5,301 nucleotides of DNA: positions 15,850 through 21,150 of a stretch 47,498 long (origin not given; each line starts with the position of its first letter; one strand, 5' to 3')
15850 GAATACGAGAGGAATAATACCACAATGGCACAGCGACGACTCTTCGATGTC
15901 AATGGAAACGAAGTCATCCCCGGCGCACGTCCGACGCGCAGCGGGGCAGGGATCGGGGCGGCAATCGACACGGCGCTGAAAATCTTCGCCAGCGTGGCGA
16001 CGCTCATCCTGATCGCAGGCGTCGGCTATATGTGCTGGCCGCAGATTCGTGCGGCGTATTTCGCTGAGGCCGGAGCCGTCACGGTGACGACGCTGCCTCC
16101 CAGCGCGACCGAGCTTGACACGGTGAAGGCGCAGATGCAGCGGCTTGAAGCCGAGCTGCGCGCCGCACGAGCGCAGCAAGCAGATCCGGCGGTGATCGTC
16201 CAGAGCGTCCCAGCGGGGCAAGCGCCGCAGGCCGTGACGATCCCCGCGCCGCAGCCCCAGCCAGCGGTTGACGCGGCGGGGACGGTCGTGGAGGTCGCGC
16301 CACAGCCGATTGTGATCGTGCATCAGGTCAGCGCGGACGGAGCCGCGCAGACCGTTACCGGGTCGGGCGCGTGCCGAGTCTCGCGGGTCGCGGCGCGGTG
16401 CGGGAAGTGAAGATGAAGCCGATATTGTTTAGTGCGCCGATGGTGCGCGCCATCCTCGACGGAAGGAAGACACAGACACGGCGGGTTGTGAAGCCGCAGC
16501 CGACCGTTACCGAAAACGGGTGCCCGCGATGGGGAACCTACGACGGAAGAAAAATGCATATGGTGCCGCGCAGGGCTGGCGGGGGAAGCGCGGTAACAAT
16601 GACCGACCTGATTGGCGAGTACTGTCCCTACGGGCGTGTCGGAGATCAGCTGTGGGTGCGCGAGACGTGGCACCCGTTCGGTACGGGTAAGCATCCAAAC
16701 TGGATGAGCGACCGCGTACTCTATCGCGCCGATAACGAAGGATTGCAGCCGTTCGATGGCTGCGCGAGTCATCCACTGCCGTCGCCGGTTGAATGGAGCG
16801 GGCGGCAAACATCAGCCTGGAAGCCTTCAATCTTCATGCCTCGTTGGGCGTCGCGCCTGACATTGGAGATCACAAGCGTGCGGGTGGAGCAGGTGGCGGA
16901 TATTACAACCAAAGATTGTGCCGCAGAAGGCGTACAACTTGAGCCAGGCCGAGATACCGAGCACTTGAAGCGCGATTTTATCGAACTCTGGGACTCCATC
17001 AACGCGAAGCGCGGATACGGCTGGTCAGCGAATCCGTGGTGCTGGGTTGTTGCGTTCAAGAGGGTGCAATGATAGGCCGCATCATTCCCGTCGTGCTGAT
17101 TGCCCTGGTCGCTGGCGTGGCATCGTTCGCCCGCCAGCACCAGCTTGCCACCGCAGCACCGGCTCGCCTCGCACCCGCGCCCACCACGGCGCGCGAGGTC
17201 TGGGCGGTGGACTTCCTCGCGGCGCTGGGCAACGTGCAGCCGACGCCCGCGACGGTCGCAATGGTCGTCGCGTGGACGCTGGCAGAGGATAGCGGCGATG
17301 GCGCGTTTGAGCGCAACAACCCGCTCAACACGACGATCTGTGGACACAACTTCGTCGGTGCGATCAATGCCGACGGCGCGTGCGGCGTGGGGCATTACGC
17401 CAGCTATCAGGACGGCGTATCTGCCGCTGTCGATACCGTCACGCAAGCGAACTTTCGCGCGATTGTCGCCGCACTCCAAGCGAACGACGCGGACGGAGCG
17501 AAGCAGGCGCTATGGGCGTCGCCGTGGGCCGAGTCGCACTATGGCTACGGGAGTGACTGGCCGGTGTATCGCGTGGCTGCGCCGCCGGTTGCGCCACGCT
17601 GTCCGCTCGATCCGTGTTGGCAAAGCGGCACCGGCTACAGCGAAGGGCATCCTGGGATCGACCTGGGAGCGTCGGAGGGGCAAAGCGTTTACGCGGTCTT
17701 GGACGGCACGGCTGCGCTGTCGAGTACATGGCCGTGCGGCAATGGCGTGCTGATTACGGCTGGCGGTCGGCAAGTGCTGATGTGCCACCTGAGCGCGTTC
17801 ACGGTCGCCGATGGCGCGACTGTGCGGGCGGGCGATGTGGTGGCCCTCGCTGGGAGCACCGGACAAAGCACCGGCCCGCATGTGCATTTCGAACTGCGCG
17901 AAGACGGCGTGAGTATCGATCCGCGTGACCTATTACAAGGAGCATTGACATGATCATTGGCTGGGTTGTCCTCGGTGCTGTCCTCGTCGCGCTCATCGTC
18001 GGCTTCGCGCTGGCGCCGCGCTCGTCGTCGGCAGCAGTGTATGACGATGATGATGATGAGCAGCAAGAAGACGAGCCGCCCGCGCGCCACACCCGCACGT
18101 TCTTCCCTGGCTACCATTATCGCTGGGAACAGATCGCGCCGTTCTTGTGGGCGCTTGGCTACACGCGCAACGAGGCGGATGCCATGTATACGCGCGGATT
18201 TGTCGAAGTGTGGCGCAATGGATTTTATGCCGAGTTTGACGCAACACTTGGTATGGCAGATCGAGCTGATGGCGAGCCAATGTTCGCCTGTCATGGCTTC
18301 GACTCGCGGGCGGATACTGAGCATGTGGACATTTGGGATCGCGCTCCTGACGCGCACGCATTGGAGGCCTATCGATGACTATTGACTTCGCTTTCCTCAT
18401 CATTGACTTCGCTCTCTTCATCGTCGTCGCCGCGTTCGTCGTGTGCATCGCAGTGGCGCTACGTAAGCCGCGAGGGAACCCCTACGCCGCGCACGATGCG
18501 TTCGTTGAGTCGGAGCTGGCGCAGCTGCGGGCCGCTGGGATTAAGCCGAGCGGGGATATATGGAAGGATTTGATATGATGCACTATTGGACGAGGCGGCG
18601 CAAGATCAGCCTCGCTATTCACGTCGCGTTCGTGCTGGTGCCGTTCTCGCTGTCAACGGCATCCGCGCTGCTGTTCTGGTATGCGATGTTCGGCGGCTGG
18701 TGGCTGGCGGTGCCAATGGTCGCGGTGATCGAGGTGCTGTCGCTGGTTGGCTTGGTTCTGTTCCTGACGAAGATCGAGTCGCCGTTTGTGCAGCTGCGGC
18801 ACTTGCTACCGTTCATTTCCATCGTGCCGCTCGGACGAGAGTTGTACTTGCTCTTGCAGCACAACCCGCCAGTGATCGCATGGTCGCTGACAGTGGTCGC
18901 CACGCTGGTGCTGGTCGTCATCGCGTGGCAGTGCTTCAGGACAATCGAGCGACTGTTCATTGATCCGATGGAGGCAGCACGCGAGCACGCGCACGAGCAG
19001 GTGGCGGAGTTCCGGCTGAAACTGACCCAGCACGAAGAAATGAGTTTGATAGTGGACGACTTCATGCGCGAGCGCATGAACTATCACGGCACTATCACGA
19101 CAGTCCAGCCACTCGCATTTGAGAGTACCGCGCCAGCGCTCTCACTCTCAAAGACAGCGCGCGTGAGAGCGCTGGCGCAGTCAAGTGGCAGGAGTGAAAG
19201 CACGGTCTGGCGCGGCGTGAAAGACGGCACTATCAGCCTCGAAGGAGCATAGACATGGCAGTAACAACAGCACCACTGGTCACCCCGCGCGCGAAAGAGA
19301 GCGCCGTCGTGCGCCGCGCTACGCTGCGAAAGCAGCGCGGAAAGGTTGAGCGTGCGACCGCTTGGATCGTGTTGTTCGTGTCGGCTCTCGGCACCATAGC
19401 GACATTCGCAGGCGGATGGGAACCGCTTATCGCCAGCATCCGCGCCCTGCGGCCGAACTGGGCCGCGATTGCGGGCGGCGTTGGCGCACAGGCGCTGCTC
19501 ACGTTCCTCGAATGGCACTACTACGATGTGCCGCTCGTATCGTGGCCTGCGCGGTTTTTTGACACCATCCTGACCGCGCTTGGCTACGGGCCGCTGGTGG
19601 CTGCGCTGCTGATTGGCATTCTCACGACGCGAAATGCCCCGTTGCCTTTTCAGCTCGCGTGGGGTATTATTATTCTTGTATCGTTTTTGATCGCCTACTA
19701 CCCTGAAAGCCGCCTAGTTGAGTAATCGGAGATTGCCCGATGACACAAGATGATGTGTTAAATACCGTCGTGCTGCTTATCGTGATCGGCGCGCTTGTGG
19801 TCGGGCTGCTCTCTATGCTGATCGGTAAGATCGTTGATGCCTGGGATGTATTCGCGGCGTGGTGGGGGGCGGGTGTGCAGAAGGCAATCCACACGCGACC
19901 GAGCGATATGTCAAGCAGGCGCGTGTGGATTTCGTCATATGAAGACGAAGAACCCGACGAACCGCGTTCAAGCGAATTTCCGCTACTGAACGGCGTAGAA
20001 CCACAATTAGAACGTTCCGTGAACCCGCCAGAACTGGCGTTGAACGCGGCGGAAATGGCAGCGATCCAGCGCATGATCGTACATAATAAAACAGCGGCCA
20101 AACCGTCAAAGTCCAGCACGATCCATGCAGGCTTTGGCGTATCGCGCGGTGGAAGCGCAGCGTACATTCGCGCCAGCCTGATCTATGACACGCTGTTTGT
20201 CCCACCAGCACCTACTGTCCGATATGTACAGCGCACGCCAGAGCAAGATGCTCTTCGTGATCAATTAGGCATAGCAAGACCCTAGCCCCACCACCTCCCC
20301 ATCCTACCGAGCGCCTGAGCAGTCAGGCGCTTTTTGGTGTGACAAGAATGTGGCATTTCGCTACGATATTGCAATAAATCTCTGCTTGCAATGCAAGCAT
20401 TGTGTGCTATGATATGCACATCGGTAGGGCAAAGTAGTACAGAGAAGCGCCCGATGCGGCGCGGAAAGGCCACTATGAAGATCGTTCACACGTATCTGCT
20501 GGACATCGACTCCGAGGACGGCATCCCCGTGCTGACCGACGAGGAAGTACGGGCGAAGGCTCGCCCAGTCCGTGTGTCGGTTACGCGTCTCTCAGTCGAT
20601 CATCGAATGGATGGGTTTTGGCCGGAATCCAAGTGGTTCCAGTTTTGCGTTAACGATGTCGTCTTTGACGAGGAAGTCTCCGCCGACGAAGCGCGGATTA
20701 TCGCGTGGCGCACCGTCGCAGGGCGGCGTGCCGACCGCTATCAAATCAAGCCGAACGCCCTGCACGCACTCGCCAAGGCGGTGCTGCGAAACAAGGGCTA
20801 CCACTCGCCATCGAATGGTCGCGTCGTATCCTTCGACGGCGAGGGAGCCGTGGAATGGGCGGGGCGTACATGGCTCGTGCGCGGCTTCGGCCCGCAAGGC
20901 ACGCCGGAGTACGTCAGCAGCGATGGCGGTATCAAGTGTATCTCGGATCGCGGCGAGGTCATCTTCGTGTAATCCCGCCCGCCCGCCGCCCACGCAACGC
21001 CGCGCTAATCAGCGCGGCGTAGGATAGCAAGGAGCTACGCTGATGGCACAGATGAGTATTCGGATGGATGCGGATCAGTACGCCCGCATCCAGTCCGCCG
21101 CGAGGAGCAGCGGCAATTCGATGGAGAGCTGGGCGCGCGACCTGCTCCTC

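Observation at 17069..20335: Early-arm envelope module: a signal-anchored M23 peptidase plus five membrane proteins, two with HTH-like tails, separate from the lysis cassette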

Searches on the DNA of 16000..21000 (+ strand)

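Call 3: search_dna_similar(query=window:16000-21000:+, collection=phages, mode=near)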
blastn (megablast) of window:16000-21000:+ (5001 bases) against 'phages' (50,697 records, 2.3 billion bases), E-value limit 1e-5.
No match.

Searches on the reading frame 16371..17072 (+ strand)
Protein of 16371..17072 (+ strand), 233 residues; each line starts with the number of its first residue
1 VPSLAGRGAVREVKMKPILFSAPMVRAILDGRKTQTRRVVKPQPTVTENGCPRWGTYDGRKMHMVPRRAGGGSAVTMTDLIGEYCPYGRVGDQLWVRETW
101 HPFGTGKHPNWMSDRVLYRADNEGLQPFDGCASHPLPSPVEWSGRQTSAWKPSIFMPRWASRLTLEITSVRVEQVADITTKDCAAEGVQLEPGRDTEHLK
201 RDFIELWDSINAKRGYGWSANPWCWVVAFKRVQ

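Call 4: search_protein_families(library=pfam, proteins=[window:16371-17072:+], max_evalue=0.1)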
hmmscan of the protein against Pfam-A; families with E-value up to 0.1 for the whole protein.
window:16371-17072:+ (233 aa): 0 families

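Call 6: search_protein_families(library=phrogs, proteins=[window:16371-17072:+], max_evalue=0.01)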
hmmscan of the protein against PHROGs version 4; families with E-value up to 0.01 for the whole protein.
window:16371-17072:+ (233 aa): 4 families
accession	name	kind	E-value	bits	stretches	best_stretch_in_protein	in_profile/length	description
phrog_874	-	unknown function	1.5e-68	232.2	1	11-233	63-258/277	-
phrog_18361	-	unknown function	7.9e-20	72.4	1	156-232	1-86/92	-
phrog_27495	-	unknown function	7.3e-15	56.1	1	11-103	3-95/186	-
phrog_28019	-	unknown function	4.4e-14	53.3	1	14-45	2-33/55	-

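Call 7: search_protein_families(library=ncbifam, proteins=[window:16371-17072:+], max_evalue=0.01)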
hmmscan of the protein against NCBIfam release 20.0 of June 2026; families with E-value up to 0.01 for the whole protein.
window:16371-17072:+ (233 aa): 0 families

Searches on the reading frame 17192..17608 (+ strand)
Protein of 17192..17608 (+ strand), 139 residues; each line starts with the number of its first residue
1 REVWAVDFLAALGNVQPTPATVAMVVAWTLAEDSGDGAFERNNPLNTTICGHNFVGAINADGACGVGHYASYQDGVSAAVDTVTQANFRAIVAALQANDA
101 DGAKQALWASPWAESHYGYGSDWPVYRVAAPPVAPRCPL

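Call 51: search_protein_families(library=pfam, proteins=[window:17192-17608:+], max_evalue=0.05)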
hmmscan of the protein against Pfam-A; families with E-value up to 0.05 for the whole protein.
window:17192-17608:+ (139 aa): 1 family
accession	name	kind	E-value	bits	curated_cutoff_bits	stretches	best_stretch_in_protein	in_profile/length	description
PF07729.17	FCD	-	0.032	15.1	24.3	1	78-108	90-120/125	FCD domain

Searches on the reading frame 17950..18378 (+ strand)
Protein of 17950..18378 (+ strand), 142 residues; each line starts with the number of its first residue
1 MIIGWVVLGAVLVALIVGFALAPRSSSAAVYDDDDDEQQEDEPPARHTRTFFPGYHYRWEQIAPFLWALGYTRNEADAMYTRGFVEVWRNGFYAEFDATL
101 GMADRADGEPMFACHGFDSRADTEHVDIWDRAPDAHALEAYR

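Call 4: search_protein_families(library=pfam, proteins=[window:17950-18378:+], max_evalue=0.1)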
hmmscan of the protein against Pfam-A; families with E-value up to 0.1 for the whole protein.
window:17950-18378:+ (142 aa): 0 families

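Call 6: search_protein_families(library=phrogs, proteins=[window:17950-18378:+], max_evalue=0.01)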
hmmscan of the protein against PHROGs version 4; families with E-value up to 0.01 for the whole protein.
window:17950-18378:+ (142 aa): 0 families

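Call 7: search_protein_families(library=ncbifam, proteins=[window:17950-18378:+], max_evalue=0.01)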
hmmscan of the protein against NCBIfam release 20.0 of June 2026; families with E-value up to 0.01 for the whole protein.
window:17950-18378:+ (142 aa): 0 families

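Call 83: search_protein_families(library=padloc, proteins=[window:17950-18378:+], max_evalue=0.01)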
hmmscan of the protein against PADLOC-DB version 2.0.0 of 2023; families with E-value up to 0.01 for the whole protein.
window:17950-18378:+ (142 aa): 0 families

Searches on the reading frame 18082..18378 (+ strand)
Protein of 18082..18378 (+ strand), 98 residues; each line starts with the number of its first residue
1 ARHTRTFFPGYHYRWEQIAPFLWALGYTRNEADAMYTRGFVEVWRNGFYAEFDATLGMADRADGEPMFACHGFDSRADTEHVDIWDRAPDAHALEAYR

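Call 90: search_protein_families(library=pfam, proteins=[window:18082-18378:+], max_evalue=1)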
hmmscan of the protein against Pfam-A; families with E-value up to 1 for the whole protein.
window:18082-18378:+ (98 aa): 0 families

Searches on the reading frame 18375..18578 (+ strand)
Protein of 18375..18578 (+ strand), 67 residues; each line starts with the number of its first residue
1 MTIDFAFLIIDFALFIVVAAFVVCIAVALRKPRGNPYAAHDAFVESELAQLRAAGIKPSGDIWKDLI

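Call 4: search_protein_families(library=pfam, proteins=[window:18375-18578:+], max_evalue=0.1)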
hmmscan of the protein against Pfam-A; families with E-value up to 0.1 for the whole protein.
window:18375-18578:+ (67 aa): 1 family
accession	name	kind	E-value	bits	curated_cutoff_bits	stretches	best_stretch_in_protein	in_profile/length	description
PF13663.11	DUF4148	-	0.0048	17.7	27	1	16-61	9-58/62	Domain of unknown function (DUF4148)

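Call 6: search_protein_families(library=phrogs, proteins=[window:18375-18578:+], max_evalue=0.01)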
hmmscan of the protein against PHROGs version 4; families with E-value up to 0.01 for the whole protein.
window:18375-18578:+ (67 aa): 0 families

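Call 7: search_protein_families(library=ncbifam, proteins=[window:18375-18578:+], max_evalue=0.01)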
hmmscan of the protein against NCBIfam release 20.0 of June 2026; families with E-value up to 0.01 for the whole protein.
window:18375-18578:+ (67 aa): 0 families

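Call 83: search_protein_families(library=padloc, proteins=[window:18375-18578:+], max_evalue=0.01)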
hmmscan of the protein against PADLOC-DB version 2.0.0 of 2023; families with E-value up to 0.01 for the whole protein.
window:18375-18578:+ (67 aa): 0 families

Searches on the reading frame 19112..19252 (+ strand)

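Call 90: search_protein_families(library=pfam, proteins=[window:19112-19252:+], max_evalue=1)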
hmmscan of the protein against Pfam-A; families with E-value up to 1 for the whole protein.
window:19112-19252:+ (46 aa): 1 family
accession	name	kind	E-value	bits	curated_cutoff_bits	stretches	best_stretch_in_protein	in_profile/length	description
PF13384.12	HTH_23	-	0.082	13.2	24.6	1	16-34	18-36/50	Homeodomain-like domain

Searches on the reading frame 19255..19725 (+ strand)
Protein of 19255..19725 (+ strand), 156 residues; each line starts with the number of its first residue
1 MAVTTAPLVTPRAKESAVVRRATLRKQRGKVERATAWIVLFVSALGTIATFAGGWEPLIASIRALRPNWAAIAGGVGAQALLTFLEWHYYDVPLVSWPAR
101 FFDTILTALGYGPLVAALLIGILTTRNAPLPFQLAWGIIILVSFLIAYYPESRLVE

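Call 4: search_protein_families(library=pfam, proteins=[window:19255-19725:+], max_evalue=0.1)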
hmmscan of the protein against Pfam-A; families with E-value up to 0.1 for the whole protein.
window:19255-19725:+ (156 aa): 0 families

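Call 6: search_protein_families(library=phrogs, proteins=[window:19255-19725:+], max_evalue=0.01)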
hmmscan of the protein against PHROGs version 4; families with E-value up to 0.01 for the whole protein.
window:19255-19725:+ (156 aa): 0 families

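Call 7: search_protein_families(library=ncbifam, proteins=[window:19255-19725:+], max_evalue=0.01)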
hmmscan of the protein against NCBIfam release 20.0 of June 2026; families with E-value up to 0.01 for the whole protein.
window:19255-19725:+ (156 aa): 0 families

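Call 83: search_protein_families(library=padloc, proteins=[window:19255-19725:+], max_evalue=0.01)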
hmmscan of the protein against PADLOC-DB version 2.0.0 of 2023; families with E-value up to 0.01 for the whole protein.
window:19255-19725:+ (156 aa): 0 families

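Call 115: find_homologous_proteins(query=window:19255-19725:+, max_evalue=0.001)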
Query window:19255-19725:+ (156 aa): 84 proteins with E <= 0.001 among 441 candidates.
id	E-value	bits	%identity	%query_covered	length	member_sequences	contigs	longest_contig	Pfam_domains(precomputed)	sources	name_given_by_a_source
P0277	4.8e-94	330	100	100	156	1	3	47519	-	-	-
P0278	1.0e-72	261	80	100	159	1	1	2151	-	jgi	jgi:hypothetical protein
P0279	2.7e-65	237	73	100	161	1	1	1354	-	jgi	jgi:hypothetical protein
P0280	1.1e-60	222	66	100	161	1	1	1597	-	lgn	-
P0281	2.0e-59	218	69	100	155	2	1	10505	-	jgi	jgi:hypothetical protein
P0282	1.8e-58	215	66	100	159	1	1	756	-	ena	-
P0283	3.9e-58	214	72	92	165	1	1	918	-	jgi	jgi:hypothetical protein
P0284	5.7e-58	213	66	100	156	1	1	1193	-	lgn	-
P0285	7.6e-58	213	67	100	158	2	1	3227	-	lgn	-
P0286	4.2e-56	207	70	94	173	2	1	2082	-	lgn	-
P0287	5.2e-55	203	67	94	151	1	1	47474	-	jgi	-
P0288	7.4e-55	203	66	100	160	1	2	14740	-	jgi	jgi:hypothetical protein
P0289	1.3e-54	202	63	100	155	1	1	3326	-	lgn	-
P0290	1.5e-54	202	65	100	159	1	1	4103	-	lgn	-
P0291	1.9e-54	202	67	94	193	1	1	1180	-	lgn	-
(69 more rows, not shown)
